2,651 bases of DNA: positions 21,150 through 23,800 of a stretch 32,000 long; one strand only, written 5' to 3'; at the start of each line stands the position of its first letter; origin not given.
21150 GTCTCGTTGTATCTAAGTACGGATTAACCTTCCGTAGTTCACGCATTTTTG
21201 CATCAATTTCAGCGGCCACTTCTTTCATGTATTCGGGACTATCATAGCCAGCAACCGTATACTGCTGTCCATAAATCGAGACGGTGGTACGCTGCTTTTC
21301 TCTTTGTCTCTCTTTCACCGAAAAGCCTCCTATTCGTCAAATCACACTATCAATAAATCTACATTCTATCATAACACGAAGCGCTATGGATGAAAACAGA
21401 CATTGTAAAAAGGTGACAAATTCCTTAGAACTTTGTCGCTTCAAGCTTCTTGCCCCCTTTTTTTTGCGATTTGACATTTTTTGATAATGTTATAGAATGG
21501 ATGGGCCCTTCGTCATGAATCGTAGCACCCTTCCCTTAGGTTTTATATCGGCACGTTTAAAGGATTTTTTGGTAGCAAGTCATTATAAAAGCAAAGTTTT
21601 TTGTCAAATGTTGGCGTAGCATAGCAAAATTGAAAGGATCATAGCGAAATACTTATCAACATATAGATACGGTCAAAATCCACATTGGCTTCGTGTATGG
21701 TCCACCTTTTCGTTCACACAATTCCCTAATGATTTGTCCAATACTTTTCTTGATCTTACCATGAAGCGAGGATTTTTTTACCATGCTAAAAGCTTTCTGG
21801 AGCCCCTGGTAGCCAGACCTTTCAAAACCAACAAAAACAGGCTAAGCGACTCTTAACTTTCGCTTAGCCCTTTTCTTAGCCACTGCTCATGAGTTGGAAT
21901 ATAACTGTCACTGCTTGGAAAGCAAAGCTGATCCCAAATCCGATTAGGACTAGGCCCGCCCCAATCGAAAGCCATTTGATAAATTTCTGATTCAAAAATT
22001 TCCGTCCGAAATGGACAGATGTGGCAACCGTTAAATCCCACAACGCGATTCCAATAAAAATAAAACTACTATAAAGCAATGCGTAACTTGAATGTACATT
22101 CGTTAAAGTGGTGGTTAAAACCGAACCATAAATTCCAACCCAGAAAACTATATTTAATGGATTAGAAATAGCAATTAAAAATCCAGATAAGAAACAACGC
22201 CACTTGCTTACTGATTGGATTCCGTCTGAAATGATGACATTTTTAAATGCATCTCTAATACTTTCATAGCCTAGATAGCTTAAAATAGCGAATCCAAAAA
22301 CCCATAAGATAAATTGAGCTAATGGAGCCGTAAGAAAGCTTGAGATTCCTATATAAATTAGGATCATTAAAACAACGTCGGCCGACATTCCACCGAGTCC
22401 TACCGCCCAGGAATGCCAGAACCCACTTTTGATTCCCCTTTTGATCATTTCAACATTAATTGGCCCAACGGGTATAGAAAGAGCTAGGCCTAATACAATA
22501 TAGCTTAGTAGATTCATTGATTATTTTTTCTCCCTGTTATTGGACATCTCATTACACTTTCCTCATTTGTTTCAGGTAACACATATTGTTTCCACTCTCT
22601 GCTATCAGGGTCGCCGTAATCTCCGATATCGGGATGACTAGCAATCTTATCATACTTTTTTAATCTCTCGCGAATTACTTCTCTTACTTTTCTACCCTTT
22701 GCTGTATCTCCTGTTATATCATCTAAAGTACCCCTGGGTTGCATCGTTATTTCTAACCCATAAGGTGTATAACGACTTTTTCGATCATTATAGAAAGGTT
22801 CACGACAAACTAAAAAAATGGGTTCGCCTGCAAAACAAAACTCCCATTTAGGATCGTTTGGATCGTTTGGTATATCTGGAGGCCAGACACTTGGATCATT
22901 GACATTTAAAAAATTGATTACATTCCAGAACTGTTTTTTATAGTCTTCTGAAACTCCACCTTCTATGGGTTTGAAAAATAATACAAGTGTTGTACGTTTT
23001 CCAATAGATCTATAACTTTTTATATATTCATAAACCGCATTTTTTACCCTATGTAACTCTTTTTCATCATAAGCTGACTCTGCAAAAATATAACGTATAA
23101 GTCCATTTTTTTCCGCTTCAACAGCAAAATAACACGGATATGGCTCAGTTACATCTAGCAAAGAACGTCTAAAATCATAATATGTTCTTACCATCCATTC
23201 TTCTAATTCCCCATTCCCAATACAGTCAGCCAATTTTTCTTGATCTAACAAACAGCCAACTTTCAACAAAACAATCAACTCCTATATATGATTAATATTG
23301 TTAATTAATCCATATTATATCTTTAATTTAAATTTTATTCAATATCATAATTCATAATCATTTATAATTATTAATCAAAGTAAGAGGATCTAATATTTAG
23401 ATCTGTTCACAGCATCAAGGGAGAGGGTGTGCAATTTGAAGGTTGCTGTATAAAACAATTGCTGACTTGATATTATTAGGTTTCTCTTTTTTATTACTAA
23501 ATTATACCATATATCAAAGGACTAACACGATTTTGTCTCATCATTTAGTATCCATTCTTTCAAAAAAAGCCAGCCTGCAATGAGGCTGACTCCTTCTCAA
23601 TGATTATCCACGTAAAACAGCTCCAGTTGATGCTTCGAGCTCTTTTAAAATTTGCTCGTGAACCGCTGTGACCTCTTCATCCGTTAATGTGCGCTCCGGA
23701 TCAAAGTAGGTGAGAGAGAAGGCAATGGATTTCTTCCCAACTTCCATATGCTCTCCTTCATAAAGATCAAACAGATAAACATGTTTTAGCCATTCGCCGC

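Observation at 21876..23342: AT-rich two-gene cassette (YqcI/YcgG-family protein plus LysE exporter) inserted between zapA and pheT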

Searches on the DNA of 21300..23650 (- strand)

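Call 51: search_rna_families(source=window, start=21300, end=23650, threshold=evalue, max_evalue=1)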
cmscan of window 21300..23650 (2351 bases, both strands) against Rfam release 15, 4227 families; matches with E-value up to 1: 1.
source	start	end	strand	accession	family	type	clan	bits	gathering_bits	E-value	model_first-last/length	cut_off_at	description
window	21558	21582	+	RF02129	GNAS-AS1_3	Gene; lncRNA;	-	17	42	0.79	1-38/38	no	GNAS antisense RNA 1 conserved region 3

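Call 70: search_dna_similar(query=window:21319-21875:-, collection=plasmids, mode=distant, max_rows=10)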
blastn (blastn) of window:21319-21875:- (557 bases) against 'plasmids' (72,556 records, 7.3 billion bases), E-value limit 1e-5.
Records with a match: 1; places in all: 1; records where one place covers at least 80% of the query: 0.
Best place of each record, by identity: 80-90% 1.
By first word of the organism name: Streptococcus 1.
By predicted mobility (MOB-suite, as given by PLSDB): non-mobilizable 1.
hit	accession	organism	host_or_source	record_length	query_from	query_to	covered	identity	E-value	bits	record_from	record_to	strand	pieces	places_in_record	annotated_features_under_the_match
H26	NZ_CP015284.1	Streptococcus salivarius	Homo sapiens,saliva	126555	130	193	11%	81.8%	7e-6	59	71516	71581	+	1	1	none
